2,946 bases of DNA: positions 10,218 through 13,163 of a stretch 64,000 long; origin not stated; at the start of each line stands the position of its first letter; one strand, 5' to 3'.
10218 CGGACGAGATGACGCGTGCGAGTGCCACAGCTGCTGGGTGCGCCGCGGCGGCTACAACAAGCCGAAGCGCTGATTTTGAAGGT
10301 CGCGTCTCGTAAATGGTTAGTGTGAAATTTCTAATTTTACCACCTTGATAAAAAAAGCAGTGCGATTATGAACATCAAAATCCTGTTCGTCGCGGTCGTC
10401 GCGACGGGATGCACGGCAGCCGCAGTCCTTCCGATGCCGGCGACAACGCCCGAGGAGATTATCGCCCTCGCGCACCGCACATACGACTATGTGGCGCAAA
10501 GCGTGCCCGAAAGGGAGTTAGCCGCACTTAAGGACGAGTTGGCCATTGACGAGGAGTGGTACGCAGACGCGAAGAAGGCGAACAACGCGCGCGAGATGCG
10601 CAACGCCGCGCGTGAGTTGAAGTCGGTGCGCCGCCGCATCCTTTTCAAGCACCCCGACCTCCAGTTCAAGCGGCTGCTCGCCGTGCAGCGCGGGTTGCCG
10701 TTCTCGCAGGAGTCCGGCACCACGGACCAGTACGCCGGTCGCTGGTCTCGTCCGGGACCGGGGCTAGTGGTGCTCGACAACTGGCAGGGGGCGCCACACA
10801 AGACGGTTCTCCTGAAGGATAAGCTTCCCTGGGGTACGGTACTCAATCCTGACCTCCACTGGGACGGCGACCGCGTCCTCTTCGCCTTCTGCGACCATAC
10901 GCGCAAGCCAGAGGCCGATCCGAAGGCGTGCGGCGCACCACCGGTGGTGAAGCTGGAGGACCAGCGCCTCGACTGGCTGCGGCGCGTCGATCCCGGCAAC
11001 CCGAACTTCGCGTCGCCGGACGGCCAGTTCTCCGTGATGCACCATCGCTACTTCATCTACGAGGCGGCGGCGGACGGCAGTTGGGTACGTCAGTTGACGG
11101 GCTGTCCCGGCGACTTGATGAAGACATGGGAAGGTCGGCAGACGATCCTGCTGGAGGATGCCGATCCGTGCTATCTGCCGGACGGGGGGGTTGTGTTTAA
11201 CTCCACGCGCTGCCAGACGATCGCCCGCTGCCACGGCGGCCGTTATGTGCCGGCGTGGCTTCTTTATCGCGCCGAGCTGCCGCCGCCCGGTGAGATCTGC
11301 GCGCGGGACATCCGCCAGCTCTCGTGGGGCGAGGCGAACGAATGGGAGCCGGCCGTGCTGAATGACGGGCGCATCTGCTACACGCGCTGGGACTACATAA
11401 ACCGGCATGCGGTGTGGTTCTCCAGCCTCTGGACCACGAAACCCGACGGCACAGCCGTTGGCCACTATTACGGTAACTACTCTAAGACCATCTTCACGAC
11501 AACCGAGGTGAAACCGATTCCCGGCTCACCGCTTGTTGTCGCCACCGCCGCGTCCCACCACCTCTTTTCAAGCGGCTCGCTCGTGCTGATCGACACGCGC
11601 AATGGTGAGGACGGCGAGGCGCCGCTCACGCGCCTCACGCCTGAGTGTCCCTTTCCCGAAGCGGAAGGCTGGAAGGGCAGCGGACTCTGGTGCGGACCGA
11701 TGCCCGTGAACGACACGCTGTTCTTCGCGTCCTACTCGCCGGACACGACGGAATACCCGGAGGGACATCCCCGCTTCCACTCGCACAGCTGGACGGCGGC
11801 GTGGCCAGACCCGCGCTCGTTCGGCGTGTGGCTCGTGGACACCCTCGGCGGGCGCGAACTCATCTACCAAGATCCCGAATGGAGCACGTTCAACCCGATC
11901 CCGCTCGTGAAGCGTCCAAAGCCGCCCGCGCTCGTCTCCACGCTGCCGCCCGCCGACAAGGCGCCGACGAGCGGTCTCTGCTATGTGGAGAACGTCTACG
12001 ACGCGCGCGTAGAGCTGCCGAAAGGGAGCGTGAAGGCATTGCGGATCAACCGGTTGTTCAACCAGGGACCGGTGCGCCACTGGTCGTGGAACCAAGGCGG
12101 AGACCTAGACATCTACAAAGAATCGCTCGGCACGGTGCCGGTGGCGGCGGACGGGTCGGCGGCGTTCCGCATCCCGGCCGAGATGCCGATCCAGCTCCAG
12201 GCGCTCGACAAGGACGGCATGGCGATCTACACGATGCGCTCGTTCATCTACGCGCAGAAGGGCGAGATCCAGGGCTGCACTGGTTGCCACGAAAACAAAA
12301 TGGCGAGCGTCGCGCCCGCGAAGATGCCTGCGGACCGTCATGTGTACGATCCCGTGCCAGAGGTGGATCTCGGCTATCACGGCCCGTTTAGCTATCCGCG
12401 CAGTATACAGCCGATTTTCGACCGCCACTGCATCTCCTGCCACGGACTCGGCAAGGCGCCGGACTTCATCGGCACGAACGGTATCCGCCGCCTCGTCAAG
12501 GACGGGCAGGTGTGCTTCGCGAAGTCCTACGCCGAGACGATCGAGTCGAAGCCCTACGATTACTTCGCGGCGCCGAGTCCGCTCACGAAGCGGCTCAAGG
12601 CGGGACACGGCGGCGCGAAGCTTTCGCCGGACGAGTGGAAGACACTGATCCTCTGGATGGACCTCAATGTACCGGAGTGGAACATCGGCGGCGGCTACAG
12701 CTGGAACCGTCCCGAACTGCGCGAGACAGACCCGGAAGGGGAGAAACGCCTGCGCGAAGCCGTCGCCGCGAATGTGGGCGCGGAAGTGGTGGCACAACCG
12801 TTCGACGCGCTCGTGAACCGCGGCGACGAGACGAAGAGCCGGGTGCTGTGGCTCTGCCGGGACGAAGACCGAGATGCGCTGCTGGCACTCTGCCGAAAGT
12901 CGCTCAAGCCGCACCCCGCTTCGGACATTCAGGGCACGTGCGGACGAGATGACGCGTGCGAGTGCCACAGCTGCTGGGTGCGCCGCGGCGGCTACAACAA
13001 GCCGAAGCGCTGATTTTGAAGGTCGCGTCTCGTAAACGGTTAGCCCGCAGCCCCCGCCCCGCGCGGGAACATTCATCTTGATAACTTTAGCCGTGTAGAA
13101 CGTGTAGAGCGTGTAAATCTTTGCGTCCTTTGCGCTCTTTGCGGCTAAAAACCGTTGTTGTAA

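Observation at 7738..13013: Secreted beta-propeller + CxxCH (HzsA-related / PSCyt-like) proteins embedded in a glycan-degradation neighbourhood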

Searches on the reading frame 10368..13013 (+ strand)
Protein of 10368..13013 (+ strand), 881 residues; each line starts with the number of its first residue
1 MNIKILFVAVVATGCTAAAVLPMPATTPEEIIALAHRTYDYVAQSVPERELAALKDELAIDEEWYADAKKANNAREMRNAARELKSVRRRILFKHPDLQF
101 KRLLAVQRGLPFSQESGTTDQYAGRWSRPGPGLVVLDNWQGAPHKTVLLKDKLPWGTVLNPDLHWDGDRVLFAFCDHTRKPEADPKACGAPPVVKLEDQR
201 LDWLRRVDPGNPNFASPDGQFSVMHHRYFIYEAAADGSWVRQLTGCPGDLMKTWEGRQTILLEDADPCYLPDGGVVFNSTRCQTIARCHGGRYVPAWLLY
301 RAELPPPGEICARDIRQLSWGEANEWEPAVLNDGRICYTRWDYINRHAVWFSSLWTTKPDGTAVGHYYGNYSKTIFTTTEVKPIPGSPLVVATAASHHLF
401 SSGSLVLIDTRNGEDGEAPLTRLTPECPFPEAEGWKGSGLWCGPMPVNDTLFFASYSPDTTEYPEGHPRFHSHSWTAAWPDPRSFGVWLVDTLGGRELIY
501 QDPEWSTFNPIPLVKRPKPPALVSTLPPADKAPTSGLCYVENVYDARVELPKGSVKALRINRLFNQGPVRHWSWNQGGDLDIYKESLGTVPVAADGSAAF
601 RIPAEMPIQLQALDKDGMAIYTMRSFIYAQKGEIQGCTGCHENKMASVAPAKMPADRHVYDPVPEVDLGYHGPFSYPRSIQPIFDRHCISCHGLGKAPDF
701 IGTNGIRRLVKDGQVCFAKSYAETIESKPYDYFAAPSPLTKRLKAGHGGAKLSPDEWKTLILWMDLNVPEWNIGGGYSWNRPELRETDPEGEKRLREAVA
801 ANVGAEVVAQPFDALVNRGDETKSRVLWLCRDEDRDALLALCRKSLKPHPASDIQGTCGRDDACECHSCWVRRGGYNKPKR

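Call 3: search_protein_families(library=pfam, proteins=[window:10368-13013:+], max_evalue=0.1)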
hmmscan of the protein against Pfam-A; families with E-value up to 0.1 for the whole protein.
window:10368-13013:+ (881 aa): 3 families
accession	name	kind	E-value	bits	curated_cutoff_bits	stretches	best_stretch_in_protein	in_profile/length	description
PF18582.6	HZS_alpha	-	3.8e-20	72.7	26.6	1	553-642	1-98/98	Hydrazine synthase alpha subunit middle domain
PF13442.11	Cytochrome_CBB3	-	0.012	16.3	27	0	678-702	4-29/68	Cytochrome C oxidase, cbb3-type, subunit III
PF00034.26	Cytochrom_C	-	0.016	17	21.3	0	683-699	7-23/90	Cytochrome c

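Call 4: search_protein_families(library=ncbifam, proteins=[window:10368-13013:+], max_evalue=0.1)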
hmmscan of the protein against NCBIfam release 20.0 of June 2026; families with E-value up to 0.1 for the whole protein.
window:10368-13013:+ (881 aa): 1 family
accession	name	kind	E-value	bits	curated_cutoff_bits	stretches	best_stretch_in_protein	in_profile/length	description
NF052339.1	hydrazine_alpha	equivalog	1.6e-14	52.8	800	2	587-643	530-586/804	hydrazine synthase subunit alpha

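Call 14: find_homologous_proteins(query=window:10368-13013:+)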
Query window:10368-13013:+ (881 aa): 1124 proteins with E <= 0.001 among 8000 candidates; the best 120 are listed.
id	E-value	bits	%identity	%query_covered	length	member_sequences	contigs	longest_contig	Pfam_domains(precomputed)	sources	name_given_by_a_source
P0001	0.0e+0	1888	89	99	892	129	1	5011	PF18582.7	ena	-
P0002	0.0e+0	1824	87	98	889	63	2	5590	PF18582.7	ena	-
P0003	0.0e+0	1723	81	100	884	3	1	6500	PF18582.7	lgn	-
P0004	0.0e+0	1476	71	100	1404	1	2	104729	PF18582.7,PF06439.19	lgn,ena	-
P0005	0.0e+0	1406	70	99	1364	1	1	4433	PF18582.7,PF06439.19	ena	-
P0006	0.0e+0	1397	68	99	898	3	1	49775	PF18582.7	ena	-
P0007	0.0e+0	1368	67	99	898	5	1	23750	PF18582.7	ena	-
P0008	0.0e+0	1362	66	100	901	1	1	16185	PF18582.7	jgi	-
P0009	0.0e+0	1303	65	97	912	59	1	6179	PF18582.7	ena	-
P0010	0.0e+0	1299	65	97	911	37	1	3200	PF18582.7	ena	-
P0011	0.0e+0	1290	64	97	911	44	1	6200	PF18582.7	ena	-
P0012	0.0e+0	1256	63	99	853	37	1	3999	PF18582.7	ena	-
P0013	0.0e+0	1255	62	97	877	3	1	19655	PF18582.7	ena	-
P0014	0.0e+0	1254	64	96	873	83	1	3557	PF18582.7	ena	-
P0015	0.0e+0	1251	61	100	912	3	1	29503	PF18582.7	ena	-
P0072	1.1e-297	1008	52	99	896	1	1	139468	PF18582.7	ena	-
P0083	7.2e-294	996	53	100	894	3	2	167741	PF18582.7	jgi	jgi:hypothetical protein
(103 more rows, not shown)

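Call 19: search_solved_structures(query=window:10368-13013:+, max_evalue=1, show_alignments=2)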
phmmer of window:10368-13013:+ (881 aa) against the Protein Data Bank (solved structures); distinct sequences matched with E-value up to 1: 2.
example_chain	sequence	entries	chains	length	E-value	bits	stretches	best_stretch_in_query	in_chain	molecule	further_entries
5c2v_A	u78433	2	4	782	5.1e-07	31.4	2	587-645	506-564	HYDRAZINE SYNTHASE ALPHA SUBUNIT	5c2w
4rlr_A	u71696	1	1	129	0.021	16.1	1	672-721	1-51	Cytochrome c, 1 heme-binding site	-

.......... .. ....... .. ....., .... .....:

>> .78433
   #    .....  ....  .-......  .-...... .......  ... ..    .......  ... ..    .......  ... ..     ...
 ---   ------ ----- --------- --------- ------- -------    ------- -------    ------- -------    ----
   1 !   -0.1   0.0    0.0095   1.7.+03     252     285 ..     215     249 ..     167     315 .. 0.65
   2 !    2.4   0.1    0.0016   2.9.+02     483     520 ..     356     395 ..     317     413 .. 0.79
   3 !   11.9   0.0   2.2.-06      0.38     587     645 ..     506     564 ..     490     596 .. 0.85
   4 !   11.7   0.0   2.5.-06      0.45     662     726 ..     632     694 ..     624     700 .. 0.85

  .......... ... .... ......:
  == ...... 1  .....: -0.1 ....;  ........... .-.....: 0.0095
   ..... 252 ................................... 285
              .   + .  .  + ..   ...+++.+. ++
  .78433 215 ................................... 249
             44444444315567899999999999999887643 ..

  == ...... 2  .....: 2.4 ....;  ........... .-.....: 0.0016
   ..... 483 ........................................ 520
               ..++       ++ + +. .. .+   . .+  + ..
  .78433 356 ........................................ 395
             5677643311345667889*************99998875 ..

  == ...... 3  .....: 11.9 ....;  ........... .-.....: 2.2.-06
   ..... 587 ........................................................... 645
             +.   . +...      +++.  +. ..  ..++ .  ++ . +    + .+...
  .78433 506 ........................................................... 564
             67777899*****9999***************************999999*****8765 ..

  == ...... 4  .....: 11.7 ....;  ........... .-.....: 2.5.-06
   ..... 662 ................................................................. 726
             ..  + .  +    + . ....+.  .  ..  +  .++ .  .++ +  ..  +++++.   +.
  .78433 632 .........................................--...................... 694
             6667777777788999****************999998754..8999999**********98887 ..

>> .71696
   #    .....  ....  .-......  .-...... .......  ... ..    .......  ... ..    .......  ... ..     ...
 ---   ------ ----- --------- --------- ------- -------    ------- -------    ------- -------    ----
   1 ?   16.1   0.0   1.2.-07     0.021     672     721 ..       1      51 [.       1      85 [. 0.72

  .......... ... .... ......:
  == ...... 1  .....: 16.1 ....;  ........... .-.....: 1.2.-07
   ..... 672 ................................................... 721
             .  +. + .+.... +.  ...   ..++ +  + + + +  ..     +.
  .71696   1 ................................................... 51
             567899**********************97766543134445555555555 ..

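Call 36: find_encoding_contigs(protein=P0004, flank=10000, max_places=2)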
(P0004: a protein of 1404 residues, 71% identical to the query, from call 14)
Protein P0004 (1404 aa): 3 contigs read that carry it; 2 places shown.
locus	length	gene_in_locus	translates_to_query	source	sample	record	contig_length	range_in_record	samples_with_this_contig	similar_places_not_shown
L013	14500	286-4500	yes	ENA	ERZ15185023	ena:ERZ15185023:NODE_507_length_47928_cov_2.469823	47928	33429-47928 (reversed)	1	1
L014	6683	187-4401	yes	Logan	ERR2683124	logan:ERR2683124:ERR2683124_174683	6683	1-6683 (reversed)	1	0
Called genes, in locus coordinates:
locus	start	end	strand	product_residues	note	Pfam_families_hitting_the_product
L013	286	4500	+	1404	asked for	PF18582:HZS_alpha, PF06439:3keto-disac_hyd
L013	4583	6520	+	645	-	PF07944:Beta-AFase-like_GH127_cat, PF07470:Glyco_hydro_88 (faint)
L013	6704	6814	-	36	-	-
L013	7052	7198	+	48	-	-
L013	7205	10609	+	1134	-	-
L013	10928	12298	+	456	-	PF00365:PFK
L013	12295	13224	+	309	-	PF00009:GTP_EFTU (faint), PF00350:Dynamin_N (weak), PF01926:MMR_HSR1, PF02421:FeoB_N (weak), PF04548:AIG1 (weak), PF07650:KH_2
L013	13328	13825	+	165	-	PF16697:Yop-YscD_cpl, PF00498:FHA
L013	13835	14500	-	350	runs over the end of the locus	PF02568:ThiI (weak), PF03054:tRNA_Me_trans (weak), PF18297:NFACT-R_2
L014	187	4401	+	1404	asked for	PF18582:HZS_alpha, PF06439:3keto-disac_hyd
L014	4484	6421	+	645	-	PF07944:Beta-AFase-like_GH127_cat, PF07470:Glyco_hydro_88 (faint)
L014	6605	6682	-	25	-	?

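Call 37: find_encoding_contigs(protein=P0072, flank=10000, max_places=2)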
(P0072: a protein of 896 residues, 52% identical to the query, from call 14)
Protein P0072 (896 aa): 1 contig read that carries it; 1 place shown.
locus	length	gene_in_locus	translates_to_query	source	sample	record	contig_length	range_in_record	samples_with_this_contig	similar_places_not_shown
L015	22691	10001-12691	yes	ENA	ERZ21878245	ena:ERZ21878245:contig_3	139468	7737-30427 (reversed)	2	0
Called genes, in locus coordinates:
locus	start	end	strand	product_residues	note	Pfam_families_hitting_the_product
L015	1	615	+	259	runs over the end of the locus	PF01614:IclR_C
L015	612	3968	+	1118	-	PF26549:Tricorn_N (weak), PF18582:HZS_alpha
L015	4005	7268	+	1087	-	PF04862:DUF642 (faint)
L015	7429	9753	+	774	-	PF07676:PD40 (faint), PF18582:HZS_alpha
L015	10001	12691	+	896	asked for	PF18582:HZS_alpha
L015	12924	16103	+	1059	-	PF02210:Laminin_G_2 (faint), PF14307:Glyco_tran_WbsX, PF13385:Laminin_G_3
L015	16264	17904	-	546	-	PF03460:NIR_SIR_ferr, PF01077:NIR_SIR, PF03460:NIR_SIR_ferr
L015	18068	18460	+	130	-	PF15731:MqsA_antitoxin (weak), PF01381:HTH_3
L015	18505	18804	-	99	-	PF21716:dnstrm_HI1420, PF01381:HTH_3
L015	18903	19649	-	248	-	PF13707:RloB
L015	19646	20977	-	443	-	PF13304:AAA_21, PF13175:AAA_15 (weak)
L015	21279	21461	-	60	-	-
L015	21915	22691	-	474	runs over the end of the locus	PF00884:Sulfatase, PF16347:SGSH_C (weak)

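Call 38: find_encoding_contigs(protein=P0083, flank=10000, max_places=2)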
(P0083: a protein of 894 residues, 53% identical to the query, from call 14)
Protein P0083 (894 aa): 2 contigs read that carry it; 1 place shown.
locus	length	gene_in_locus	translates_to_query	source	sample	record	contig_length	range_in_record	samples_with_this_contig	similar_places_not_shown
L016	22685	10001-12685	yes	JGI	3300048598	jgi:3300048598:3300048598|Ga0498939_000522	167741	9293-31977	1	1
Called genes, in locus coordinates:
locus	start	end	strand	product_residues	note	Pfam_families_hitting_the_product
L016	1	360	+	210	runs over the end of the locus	-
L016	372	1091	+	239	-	-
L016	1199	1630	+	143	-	PF01451:LMWPc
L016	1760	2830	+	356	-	PF01758:SBF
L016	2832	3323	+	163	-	-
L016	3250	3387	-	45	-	-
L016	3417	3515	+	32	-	-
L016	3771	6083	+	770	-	PF07549:Sec_GG (faint), PF21760:SecD_1st, PF22599:SecDF_P1_head, PF02355:SecD_SecF_C, PF03176:MMPL, PF02355:SecD_SecF_C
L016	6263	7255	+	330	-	PF01261:AP_endonuc_2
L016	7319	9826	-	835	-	PF07676:PD40 (faint), PF18582:HZS_alpha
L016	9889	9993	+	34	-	-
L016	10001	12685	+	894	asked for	PF18582:HZS_alpha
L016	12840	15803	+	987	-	PF20464:MmeI_N, PF20465:MmeI_hel, PF20473:MmeI_Mtase, PF20466:MmeI_TRD, PF20467:MmeI_C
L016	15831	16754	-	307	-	PF02311:AraC_binding (weak), PF07883:Cupin_2 (weak), PF00165:HTH_AraC (faint), PF12833:HTH_18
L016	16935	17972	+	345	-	PF01261:AP_endonuc_2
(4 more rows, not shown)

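Call 39: predict_structure(alignment_id=A1)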
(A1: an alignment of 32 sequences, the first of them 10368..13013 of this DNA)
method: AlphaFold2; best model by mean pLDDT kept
length: 881 residues; sequences in the alignment: 32
mean_pLDDT: 83.2   pTM: 0.84
mean pLDDT of the five models: 83.2, 81.2, 81.2, 78.9, 75.4
residues with pLDDT >= 90: 379; 70-90: 361; 50-70: 106; < 50: 35
segments of 3 or more residues with pLDDT < 50: 11-20, 638-650
pLDDT, mean of each block of 10 residues (from residue 1): 48 41 76 96 96 97 96 93 94 96 91 62 74 94 93 87 71 88 81 64 80 80 81 92 87 74 86 90 58 72 86 87 76 90 62 85 82 77 91 81 88 84 86 70 93 92 80 69 91 94 92 88 89 92 82 94 76 69 90 92 90 93 82 72 41 75 93 90 84 76 87 84 70 91 75 90 89 81 93 98 93 93 94 96 95 82 83 70 38
secondary structure, 60 per line:
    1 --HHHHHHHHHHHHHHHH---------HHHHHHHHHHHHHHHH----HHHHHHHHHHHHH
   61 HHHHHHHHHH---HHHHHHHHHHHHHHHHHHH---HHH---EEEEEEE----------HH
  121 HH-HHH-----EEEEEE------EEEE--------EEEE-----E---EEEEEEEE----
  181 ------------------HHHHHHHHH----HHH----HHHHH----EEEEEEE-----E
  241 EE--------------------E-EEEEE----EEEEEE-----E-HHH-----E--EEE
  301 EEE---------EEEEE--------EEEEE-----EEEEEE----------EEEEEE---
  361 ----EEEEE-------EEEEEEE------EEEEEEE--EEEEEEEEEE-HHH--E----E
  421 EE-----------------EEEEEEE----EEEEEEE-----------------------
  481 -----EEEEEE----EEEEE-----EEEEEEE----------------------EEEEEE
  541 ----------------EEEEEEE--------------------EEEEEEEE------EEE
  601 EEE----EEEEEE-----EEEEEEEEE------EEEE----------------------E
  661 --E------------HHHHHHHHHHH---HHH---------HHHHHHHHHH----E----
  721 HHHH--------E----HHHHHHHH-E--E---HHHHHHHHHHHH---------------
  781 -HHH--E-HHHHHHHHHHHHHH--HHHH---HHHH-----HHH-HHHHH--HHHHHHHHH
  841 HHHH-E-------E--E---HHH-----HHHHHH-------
elements in order (helices of 4 or more, strands of 3 or more residues): H3-18 H28-43 H48-70 H74-92 E102-108 H119-122 E132-137 E144-147 E156-159 E169-176 H199-207 H219-223 E228-234 E240-242 E265-269 E274-279 E298-303 E313-317 E326-330 E336-341 E352-357 E365-369 E377-383 E390-396 E399-408 E420-422 E440-446 E451-457 E486-491 E496-500 E506-512 E535-540 E557-563 E584-591 E598-603 E608-613 E619-627 E634-637 H676-686 H702-711 H721-724 H738-745 H754-765 H789-802 H805-808 H812-815 H825-829 H832-844 H869-874

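Call 43: fold_search(model_id=the predicted structure, library=pdb)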
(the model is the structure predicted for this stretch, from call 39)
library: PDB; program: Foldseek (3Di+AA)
matches with E <= 10: 418; with E <= 0.001: 72
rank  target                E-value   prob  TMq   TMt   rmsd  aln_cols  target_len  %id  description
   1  5c2v_A                1.4e-23  1.00  0.51  0.58   7.0       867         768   15  Kuenenia stuttgartiensis Hydrazine Synthase (released 2015-10-14)
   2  5c2v_D                3.5e-23  1.00  0.51  0.57   6.8       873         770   16  Kuenenia stuttgartiensis Hydrazine Synthase (released 2015-10-14)
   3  2hqs_B                2.0e-10  1.00  0.25  0.50   7.3       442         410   11  Crystal structure of TolB/Pal complex (released 2007-04-03)
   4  2w8b_B                2.7e-10  1.00  0.25  0.50   7.2       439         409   12  Crystal structure of processed TolB in complex with Pal (released 2009-02-17)
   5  2hqs_A                2.9e-10  1.00  0.25  0.50   7.3       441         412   11  Crystal structure of TolB/Pal complex (released 2007-04-03)
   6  2w8b_A                6.6e-10  1.00  0.25  0.50   7.3       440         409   12  Crystal structure of processed TolB in complex with Pal (released 2009-02-17)
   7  6pnv                  8.6e-10  1.00  0.25  0.51   7.1       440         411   12  1.42 Angstrom Resolution Crystal Structure of Translocation Protein TolB from Salmonella enterica (released 2019-07-17)
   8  1crz                  1.1e-09  1.00  0.25  0.51   7.3       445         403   12  CRYSTAL STRUCTURE OF THE E. COLI TOLB PROTEIN (released 2000-08-16)
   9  4pwz_A                1.4e-09  1.00  0.25  0.52   7.6       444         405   10  Crystal structure of TolB protein from Yersinia pestis CO92 (released 2014-04-02)
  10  4pwz_B                2.7e-09  1.00  0.25  0.50   7.2       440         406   11  Crystal structure of TolB protein from Yersinia pestis CO92 (released 2014-04-02)
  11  5yp4_D                4.0e-06  1.00  0.19  0.23   9.6       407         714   14  Crystal structure of dipeptidyl peptidase IV (DPP IV) with Lys-Pro from Pseudoxanthomonas mexicana WO24 (released 2018-02-21)
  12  9bfp_A                1.7e-05  1.00  0.15  0.13  20.6       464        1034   10  Cryo-EM structure of Sevenless extracellular domain (monomer) (released 2025-01-29)
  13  5yp1_A                1.8e-05  1.00  0.19  0.23   8.8       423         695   12  Crystal structure of dipeptidyl peptidase IV (DPP IV) from Pseudoxanthomonas mexicana WO24 (released 2018-02-21)
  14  3h6j                  1.8e-05  1.00  0.18  0.34  21.4       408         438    8  Crystal structure of a putative neuraminidase from Pseudomonas aeruginosa (released 2009-05-12)
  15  5yp4_C                2.1e-05  1.00  0.19  0.23  10.1       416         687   12  Crystal structure of dipeptidyl peptidase IV (DPP IV) with Lys-Pro from Pseudoxanthomonas mexicana WO24 (released 2018-02-21)
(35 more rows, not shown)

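Call 46: search_solved_structures(query=A1, max_evalue=0.01, show_alignments=1)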
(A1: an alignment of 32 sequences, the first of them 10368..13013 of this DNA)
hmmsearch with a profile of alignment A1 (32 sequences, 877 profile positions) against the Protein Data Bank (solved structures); distinct sequences matched with E-value up to 0.01: 2.
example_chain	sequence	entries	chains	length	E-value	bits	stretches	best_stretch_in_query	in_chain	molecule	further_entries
5c2v_A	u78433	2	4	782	2.5e-11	45.8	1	572-644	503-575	HYDRAZINE SYNTHASE ALPHA SUBUNIT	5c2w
4rlr_A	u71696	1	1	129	0.0055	18.2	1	660-713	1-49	Cytochrome c, 1 heme-binding site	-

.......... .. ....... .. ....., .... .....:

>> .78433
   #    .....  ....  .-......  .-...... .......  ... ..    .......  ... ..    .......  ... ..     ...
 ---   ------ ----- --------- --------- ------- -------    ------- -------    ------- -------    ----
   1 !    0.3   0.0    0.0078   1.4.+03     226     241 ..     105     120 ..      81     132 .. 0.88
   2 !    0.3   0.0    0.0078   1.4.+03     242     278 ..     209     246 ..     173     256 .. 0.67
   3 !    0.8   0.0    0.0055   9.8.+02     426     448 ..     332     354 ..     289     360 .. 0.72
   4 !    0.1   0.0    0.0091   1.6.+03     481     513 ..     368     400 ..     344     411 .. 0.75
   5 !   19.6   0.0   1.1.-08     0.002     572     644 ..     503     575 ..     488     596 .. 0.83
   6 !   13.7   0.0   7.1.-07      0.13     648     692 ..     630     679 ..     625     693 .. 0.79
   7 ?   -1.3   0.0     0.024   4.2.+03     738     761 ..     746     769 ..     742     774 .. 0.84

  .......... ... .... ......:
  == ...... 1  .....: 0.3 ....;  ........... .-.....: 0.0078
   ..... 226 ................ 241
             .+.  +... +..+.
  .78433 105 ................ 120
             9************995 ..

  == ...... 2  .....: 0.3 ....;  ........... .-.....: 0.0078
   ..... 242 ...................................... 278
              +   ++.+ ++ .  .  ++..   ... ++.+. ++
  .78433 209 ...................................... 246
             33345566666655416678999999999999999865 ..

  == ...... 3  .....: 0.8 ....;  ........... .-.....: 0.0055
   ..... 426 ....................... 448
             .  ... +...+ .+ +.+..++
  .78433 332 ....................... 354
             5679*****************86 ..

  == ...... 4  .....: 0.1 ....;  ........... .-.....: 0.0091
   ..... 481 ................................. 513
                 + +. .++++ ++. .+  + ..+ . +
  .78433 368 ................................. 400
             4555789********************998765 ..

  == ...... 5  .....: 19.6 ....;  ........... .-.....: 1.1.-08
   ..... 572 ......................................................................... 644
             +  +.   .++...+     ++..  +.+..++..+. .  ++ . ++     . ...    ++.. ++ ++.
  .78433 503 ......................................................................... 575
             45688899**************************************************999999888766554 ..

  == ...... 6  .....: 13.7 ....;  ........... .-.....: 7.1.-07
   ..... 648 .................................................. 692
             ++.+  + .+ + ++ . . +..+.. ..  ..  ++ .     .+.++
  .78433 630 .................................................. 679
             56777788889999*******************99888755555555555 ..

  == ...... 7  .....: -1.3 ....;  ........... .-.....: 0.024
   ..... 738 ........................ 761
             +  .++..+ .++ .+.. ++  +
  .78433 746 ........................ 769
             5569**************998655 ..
